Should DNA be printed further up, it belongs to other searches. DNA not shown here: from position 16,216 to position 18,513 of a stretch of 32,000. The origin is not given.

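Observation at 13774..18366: AT-rich three-gene island between dnaN and cobK: a thermolysin-family protease with no visible signal peptide, flanked by two proteins of no recognisable family (candidate protease-centred conflict module)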

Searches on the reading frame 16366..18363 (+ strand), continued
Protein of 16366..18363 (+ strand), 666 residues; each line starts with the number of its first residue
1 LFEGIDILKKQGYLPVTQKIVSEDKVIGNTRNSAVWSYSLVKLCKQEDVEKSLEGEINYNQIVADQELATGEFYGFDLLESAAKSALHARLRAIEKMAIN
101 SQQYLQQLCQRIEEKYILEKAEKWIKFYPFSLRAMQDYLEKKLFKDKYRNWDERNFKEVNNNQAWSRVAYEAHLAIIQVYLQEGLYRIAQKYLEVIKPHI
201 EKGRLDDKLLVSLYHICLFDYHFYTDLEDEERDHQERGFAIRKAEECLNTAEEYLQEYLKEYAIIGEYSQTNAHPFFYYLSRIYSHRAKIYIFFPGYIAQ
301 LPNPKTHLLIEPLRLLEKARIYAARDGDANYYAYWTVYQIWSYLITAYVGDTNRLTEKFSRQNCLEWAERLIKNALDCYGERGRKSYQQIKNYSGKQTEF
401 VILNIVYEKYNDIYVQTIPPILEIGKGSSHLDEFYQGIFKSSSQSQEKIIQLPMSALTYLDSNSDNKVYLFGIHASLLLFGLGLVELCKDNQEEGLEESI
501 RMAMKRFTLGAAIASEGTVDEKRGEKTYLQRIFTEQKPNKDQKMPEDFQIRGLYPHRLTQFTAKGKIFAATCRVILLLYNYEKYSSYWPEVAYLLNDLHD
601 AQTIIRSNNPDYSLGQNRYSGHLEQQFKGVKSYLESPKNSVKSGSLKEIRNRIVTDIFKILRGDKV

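Call 28: find_related_loci(query=A1, collection=genome_contigs, flank=8000)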
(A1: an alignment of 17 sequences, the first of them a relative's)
Query A1 (1079 aa) in genome_contigs; peptide patterns used: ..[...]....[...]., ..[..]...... (x = any residue, [..] = any of these).
80 stretches matched a pattern; 48 encode a relative of the query (tblastn E <= 1e-3); 47 distinct loci.
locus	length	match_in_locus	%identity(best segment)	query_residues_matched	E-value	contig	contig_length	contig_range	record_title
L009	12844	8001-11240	96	1-1079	0e+0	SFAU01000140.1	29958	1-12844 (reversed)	MAG: Microcystis novacekii Mn_MB_F_20050700_S1 S1_140, whole genome shotgun sequence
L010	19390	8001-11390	92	1-1079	0e+0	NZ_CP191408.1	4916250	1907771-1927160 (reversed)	Microcystis ichthyoblabe FBCC-A1114 chromosome, complete genome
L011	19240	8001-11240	95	1-1079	0e+0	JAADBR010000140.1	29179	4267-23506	MAG: Microcystis aeruginosa W13-11 Ga0187992_100259, whole genome shotgun sequence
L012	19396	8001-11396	91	1-1079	0e+0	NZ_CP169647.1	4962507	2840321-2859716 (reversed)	Microcystis sp. BLCC-F210 chromosome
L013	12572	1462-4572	56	12-1078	0e+0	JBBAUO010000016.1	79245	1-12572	MAG: Microcystaceae cyanobacterium isolate EUL_299 ctg16-EUL_299, whole genome shotgun sequence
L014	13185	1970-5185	93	1-1079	0e+0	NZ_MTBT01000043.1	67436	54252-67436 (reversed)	Microcystis sp. LSC13-02 Ga0066226_1043, whole genome shotgun sequence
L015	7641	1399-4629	44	6-1079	0e+0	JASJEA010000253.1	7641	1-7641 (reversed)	MAG: Crocosphaera sp. isolate MO_199.B6 MO_199.c_3872, whole genome shotgun sequence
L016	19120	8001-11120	45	10-1077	0e+0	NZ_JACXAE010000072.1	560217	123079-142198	Iningainema tapete BLCC-T55 NODE_3_length_560217_cov_25.305152, whole genome shotgun sequence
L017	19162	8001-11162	43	5-1077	0e+0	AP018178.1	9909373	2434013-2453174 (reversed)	Calothrix sp. NIES-2100 DNA, nearly complete genome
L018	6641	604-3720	42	10-1077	0e+0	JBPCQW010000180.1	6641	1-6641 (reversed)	MAG: Hassallia sp. isolate TH_ant_mag_218 k127_8052673, whole genome shotgun sequence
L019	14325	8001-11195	42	10-1077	0e+0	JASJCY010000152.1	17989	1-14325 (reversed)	MAG: Nostocaceae cyanobacterium isolate MO_167.B47 MO_167.c_2290, whole genome shotgun sequence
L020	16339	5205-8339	42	4-1077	0e+0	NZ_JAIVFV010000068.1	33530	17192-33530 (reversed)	Nostoc sp. CHAB 5836 NODE_68_length_33530_cov_14.037691, whole genome shotgun sequence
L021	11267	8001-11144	41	10-1070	0e+0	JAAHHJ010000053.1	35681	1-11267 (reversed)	MAG: Symploca sp. SIO3C6 3C6_NODE_53, whole genome shotgun sequence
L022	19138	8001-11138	43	5-1077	0e+0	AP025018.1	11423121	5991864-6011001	Calothrix sp. PCC 7716 DNA, complete genome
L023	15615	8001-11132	42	7-1077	0e+0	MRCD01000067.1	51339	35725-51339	Calothrix sp. HK-06 NIES-2101_Scaffold_67, whole genome shotgun sequence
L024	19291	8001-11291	41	2-1077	0e+0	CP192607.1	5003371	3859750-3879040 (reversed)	MAG: Pseudanabaena sp. BL-A-41 isolate Passages #2 and #5 chromosome, complete genome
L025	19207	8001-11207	40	10-1077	0e+0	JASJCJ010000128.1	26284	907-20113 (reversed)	MAG: Calothrix sp. MO_167.B12 MO_167.c_1898, whole genome shotgun sequence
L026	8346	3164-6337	40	8-1077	0e+0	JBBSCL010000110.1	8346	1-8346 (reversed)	MAG: Leptolyngbyales cyanobacterium isolate metawrap_la6_18 metawrap_la6_18_K_1742935_L_8346_cov_46.9185, whole genome s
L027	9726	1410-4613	42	17-1077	0e+0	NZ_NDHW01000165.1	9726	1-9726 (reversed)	Pseudanabaena sp. SR411 Contig_171, whole genome shotgun sequence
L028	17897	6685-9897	38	5-1077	0e+0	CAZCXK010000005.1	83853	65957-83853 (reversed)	MAG TPA_asm: uncultured bacterium isolate SRP072547_co1_340 genome assembly, contig: NODE_180_length_83853_cov_13.688441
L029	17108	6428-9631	42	17-1077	0e+0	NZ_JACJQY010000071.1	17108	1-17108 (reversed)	Phormidium tenue FACHB-1050 contig71, whole genome shotgun sequence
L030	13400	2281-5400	43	10-1077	0e+0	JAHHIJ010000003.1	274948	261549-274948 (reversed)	MAG: Tolypothrix brevis GSE-NOS-MK-07-07A scaffold_28_c1, whole genome shotgun sequence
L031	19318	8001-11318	37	5-1077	0e+0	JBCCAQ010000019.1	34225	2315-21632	MAG: Cyanobacteria bacterium P01_A01_bin.15 k141_288938_length_34225_cov_39.7149, whole genome shotgun sequence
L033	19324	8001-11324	37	9-1077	0e+0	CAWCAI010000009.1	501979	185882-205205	MAG: uncultured cyanobacterium isolate MFD03250.bin.1.170 genome assembly, contig: contig_3473, whole genome shotgun seq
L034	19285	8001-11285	37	1-1077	0e+0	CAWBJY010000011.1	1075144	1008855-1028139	MAG: uncultured cyanobacterium isolate MFD03250.bin.1.161 genome assembly, contig: contig_3692, whole genome shotgun seq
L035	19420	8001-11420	36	3-1077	0e+0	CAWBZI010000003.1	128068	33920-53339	MAG: uncultured cyanobacterium isolate MFD03250.bin.1.130 genome assembly, contig: contig_19830, whole genome shotgun se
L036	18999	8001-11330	36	1-1077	0e+0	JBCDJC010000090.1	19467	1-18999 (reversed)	MAG: Cyanobacteria bacterium P01_H01_bin.26 k141_145840_length_19467_cov_119.2897, whole genome shotgun sequence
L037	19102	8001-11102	42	13-1077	0e+0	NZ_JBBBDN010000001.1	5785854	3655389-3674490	Lusitaniella coriacea LEGE 07167 1, whole genome shotgun sequence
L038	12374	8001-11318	35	15-1077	0e+0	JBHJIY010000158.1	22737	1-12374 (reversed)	MAG: Phormidesmis sp. isolate pac_S2C4536 S2Ck141_313402, whole genome shotgun sequence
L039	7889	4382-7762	35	9-1077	0e+0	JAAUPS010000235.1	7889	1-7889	MAG: Phormidesmis sp. RL_2_1 NODE_1819_length_7889_cov_3.201108, whole genome shotgun sequence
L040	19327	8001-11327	35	2-1077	0e+0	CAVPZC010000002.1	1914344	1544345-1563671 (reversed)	MAG: uncultured cyanobacterium isolate MFD03250.bin.1.67 genome assembly, contig: contig_4339, whole genome shotgun sequ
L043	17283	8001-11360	35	15-1077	0e+0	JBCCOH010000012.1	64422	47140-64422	MAG: Cyanobacteria bacterium P01_D01_bin.1 k141_85549_length_64422_cov_25.9362, whole genome shotgun sequence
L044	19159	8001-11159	44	5-1077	0e+0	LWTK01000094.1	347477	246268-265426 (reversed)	Nostoc sp. ATCC 43529 scaffold8.1, whole genome shotgun sequence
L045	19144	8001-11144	43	2-1077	0e+0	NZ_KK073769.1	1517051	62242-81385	[Scytonema hofmanni] UTEX 2349 Tol9009DRAFT_TPD.9, whole genome shotgun sequence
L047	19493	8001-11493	34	10-1077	2e-106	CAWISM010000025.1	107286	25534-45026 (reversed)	MAG: uncultured cyanobacterium isolate MFD03250.bin.2.64 genome assembly, contig: contig_6828, whole genome shotgun sequ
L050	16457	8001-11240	41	17-1077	0e+0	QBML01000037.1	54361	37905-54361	MAG: Pseudanabaena frigida isolate ULC066bin1 scaffold37_size54361, whole genome shotgun sequence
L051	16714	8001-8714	38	820-1077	2e-39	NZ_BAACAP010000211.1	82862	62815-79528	Scytonema sp. NUACC26 sequence211, whole genome shotgun sequence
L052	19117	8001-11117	43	10-1077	0e+0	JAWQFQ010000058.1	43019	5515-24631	MAG: Scytonema sp. PMC 1070.18 PMC1070_163_length_43019_cov_68.822642, whole genome shotgun sequence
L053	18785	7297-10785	36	10-1077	0e+0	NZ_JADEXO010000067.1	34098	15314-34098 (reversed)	Cf. Phormidesmis sp. LEGE 11477 NODE_69_length_34098_cov_5.09623, whole genome shotgun sequence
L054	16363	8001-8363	39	953-1077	7e-15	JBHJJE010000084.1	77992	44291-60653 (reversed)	MAG: Mastigocoleus sp. isolate pac_S11C2856_1 S11Ck141_701030, whole genome shotgun sequence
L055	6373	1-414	31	963-1077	7e-14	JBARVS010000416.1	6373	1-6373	MAG: Phormidesmis sp. isolate MFD12116_ilm_asm_bin6 k127_72359, whole genome shotgun sequence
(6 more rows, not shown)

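Call 46: search_protein_families(library=pfam, alignment_id=A1, max_evalue=0.1)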
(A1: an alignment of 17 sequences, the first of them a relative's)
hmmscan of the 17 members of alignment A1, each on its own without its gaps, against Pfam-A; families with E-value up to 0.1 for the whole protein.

A. member 1, P0001 (1079 aa): 0 families

B. families by the number of members that match (of 17 scanned): 5 families
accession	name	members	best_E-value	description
PF07553.16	Lipoprotein_Ltp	2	0.0034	Host cell surface-exposed lipoprotein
PF04286.17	DUF445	1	0.048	Protein of unknown function (DUF445)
PF09662.15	Phenyl_P_gamma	1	0.066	Phenylphosphate carboxylase gamma subunit (Phenyl_P_gamma)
PF10366.15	Vps39_1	1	0.075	Vacuolar sorting protein 39 domain 1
PF23885.1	DUF7238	1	0.089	Family of unknown function (DUF7238)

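Call 47: search_protein_families(library=ncbifam, proteins=[P0001, P0107, L007:7854-8828:-, L007:8869-9570:-, L002:6540-7241:-], max_evalue=0.1)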
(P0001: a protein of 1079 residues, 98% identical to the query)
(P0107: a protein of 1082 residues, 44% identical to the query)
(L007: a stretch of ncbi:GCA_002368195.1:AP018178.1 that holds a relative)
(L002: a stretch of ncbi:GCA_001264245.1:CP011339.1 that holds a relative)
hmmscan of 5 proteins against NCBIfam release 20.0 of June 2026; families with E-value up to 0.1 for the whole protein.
P0001 (1079 aa): 0 families

P0107 (1082 aa): 0 families

L007:7854-8828:- (324 aa): 2 families
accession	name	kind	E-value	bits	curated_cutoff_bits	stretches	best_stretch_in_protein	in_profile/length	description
NF047971.1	ThermolysLepto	equivalog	1.9e-12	46.2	1350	1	135-317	432-620/776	M4 family metalopeptidase thermolysin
NF045902.1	MetaloprotProALeg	equivalog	7.5e-12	44.7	900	1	116-261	353-490/539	zinc metalloprotease ProA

L007:8869-9570:- (233 aa): 3 families
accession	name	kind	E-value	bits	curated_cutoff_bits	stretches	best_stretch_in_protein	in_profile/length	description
TIGR04231.1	seadorna_VP5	equivalog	0.0032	16.4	80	1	60-132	194-262/505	seadornavirus VP5 protein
TIGR03652.1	FeS_repair_RIC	equivalog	0.013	15.3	204.7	1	188-232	53-97/216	iron-sulfur cluster repair di-iron protein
NF038112.1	myxo_dep_M36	subfamily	0.039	11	1500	1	67-127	105-162/1604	myxosortase-dependent M36 family metallopeptidase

L002:6540-7241:- (233 aa): 0 families

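Call 48: search_solved_structures(query=A1, max_evalue=1)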
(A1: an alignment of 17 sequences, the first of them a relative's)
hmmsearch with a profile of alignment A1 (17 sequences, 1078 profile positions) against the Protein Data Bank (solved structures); distinct sequences matched with E-value up to 1: 0.

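Call 56: predict_structure(alignment_id=A1)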
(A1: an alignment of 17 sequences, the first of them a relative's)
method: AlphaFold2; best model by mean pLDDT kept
length: 1079 residues; sequences in the alignment: 17
mean_pLDDT: 67.6   pTM: 0.65
mean pLDDT of the five models: 67.6, 65.1, 61.4, 59.1, 53.6
residues with pLDDT >= 90: 94; 70-90: 459; 50-70: 293; < 50: 233
segments of 3 or more residues with pLDDT < 50: 1-11, 106-117, 119-121, 123-125, 127-132, 143-201, 251-276, 318-326, 337-342, 383-386, 437-454, 480-490, 540-543, 676-686, 714-721, 765-767, 809-817, 1013-1032
pLDDT, mean of each block of 10 residues (from residue 1): 31 66 76 72 83 84 82 77 72 74 52 47 45 54 42 37 40 42 38 37 67 77 69 79 63 42 42 48 65 74 84 57 47 49 54 85 73 54 59 79 75 82 66 49 31 55 71 60 39 68 76 86 88 71 64 85 74 85 90 75 87 88 92 82 67 88 88 51 47 79 77 47 62 64 75 81 56 76 83 79 63 47 65 63 56 56 72 72 78 92 88 93 77 68 61 78 63 78 95 90 86 48 37 65 90 78 92 79
secondary structure, 60 per line:
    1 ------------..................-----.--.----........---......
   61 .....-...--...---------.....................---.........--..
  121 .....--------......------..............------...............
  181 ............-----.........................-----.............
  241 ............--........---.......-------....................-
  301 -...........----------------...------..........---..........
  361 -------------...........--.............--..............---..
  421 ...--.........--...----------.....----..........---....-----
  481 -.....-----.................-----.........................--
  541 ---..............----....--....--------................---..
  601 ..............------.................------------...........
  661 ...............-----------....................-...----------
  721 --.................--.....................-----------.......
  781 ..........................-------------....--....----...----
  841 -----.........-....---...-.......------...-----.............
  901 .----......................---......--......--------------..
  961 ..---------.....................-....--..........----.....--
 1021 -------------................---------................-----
elements in order (helices of 4 or more, strands of 3 or more residues): H13-30 H44-51 H55-65 H84-104 H108-116 H119-125 H134-139 H146-159 H166-192 H198-222 H228-252 H255-262 H266-272 H280-299 E302-312 H338-347 E351-360 H374-380 E381-384 E387-399 H402-415 H419-423 H426-434 E450-454 H459-468 H472-475 E482-486 H492-508 H514-538 H544-557 E562-565 E568-571 H580-595 H599-614 H621-637 H650-675 H687-706 H723-739 H742-762 H774-806 E820-823 E826-829 E834-836 H846-854 H856-859 E863-865 H867-870 E871-873 E880-882 H888-901 H906-927 E931-936 E939-944 H959-962 H972-992 H994-997 H1000-1009 H1014-1018 H1034-1049 H1059-1074

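Call 59: search_protein_families(library=pfam, proteins=[L033:5562-6557:-, L033:7173-7679:-, L033:6611-6982:-, L035:6663-7052:-, L029:5184-5570:-, L029:5533-6003:-, L029:9767-15220:+, L024:13378-14388:+, L040:5217-6200:-, L053:5628-6644:-], max_evalue=0.01)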
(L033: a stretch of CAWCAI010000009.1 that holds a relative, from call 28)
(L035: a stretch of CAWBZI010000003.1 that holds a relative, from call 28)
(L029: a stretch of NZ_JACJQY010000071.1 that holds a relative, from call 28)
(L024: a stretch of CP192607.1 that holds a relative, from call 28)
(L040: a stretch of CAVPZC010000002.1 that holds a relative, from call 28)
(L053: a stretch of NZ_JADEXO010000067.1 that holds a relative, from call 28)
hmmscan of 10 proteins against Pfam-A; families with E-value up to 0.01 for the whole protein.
L033:5562-6557:- (331 aa): 0 families

L033:7173-7679:- (168 aa): 0 families

L033:6611-6982:- (123 aa): 1 family
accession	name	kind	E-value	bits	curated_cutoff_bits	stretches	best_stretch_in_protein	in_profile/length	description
PF14271.11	DUF4359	-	3e-06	28.3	27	1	14-99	2-98/103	Domain of unknown function (DUF4359)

L035:6663-7052:- (129 aa): 1 family
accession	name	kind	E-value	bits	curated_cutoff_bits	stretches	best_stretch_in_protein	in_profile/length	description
PF01957.25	NfeD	-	0.0033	18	29.1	1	72-124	11-57/57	NfeD-like C-terminal, partner-binding domain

L029:5184-5570:- (128 aa): 0 families

L029:5533-6003:- (156 aa): 0 families

L029:9767-15220:+ (1817 aa): 9 families
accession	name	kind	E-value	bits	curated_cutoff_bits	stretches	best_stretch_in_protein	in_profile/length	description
PF08447.18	PAS_3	-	1.5e-85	282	25.6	4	1131-1219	3-89/89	PAS fold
PF08448.16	PAS_4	-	3.2e-82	272.4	23.1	6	311-421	1-110/110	PAS fold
PF00989.32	PAS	-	4.6e-60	201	22.6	5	732-844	1-113/113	PAS fold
PF13426.13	PAS_9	-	6.8e-57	190.6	27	5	744-846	3-103/103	PAS domain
PF13188.13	PAS_8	-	7.8e-30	102.2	21.8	3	732-791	1-60/65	PAS domain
PF02518.31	HATPase_c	-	3.5e-19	69.7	26.4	1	1681-1800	4-109/111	Histidine kinase-, DNA gyrase B-, and HSP90-like ATPase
PF00072.30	Response_reg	-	7.3e-09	36.2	30.2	1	6-121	1-108/111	Response regulator receiver domain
PF00512.31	HisKA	-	9.6e-06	26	26.9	1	1544-1630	2-64/66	His Kinase A (phospho-acceptor) domain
PF13596.12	PAS_10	-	0.0099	16.9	22.1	0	991-1093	9-106/106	PAS domain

L024:13378-14388:+ (336 aa): 3 families
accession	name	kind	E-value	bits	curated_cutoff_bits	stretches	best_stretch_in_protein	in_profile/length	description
PF01343.23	Peptidase_S49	-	1e-50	172.2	24.9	1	104-253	2-151/154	Peptidase family S49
PF25145.1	NfeD1b_N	-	1.9e-06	28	40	1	71-153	24-105/189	NfeD1b, N-terminal domain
PF00574.28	CLP_protease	-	0.00011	22.5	20.2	1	55-132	23-98/182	Clp protease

L040:5217-6200:- (327 aa): 0 families

L053:5628-6644:- (338 aa): 0 families

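Call 60: fold_search(model_id=the predicted structure, library=pdb)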
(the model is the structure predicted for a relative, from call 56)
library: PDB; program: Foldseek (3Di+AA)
matches with E <= 10: 257; with E <= 0.001: 0
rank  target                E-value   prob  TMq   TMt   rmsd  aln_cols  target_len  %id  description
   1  8bfi_B                2.7e-02  0.87  0.16  0.26  21.1       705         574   11  human CNOT1-CNOT10-CNOT11 module (released 2022-12-28)
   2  7tbl_A5               6.0e-02  0.12  0.08  0.07  36.4       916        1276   10  Composite structure of the human nuclear pore complex (NPC) cytoplasmic face generated with a 12A cryo-ET map of the  (released 2022-06-22)
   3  7cun_G                6.5e-02  0.35  0.12  0.14  24.6       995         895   13  The structure of human Integrator-PP2A complex (released 2020-11-25)
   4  8gel_A                7.0e-02  0.28  0.09  0.15  23.4       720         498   11  Cryo-EM structure of synthetic tetrameric building block sC4 (released 2024-03-13)
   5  7tbk_A5               7.0e-02  0.11  0.08  0.07  36.4       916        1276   10  Composite structure of the dilated human nuclear pore complex (NPC) symmetric core generated with a 37A in situ cryo- (released 2022-06-15)
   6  7rdr_A                7.6e-02  0.82  0.14  0.26  20.1       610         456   10  Circular tandem repeat protein with novel repeat topology and enhanced subunit contact surfaces (released 2021-09-01)
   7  7tbi_A2               8.6e-02  0.10  0.08  0.07  36.9       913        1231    9  Composite structure of the S. cerevisiae nuclear pore complex (NPC) (released 2022-06-15)
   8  5g05_O                1.1e-01  0.21  0.11  0.14  22.7       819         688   10  Cryo-EM structure of combined apo phosphorylated APC (released 2016-05-25)
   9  8fy4_B                1.4e-01  0.80  0.18  0.31  20.0       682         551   11  Structure of NOT1:NOT10:NOT11 module of the chicken CCR4-NOT complex (released 2023-08-30)
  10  9yng_e                1.5e-01  0.09  0.07  0.08  39.8       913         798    9  Dynactin and dynein-1 tail region of dynein-dynactin complex on microtubule in the presence of LIS1 (released 2026-01-28)
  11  7tbi_A1               1.6e-01  0.06  0.06  0.06  37.9       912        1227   10  Composite structure of the S. cerevisiae nuclear pore complex (NPC) (released 2022-06-15)
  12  5hdt_A                2.2e-01  0.09  0.10  0.10  34.7      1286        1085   10  Human cohesin regulator Pds5B bound to a Wapl peptide (released 2016-03-09)
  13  5f0k_A                2.5e-01  0.18  0.08  0.16  24.5       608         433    7  Structure of VPS35 N terminal region (released 2016-12-07)
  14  6q6g_O                3.0e-01  0.15  0.11  0.15  21.8       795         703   10  Cryo-EM structure of the APC/C-Cdc20-Cdk2-cyclinA2-Cks2 complex, the D1 box class (released 2019-09-11)
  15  8fy3_B                3.0e-01  0.14  0.09  0.16  21.8       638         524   10  Structure of NOT1:NOT10:NOT11 module of the human CCR4-NOT complex (released 2023-07-26)
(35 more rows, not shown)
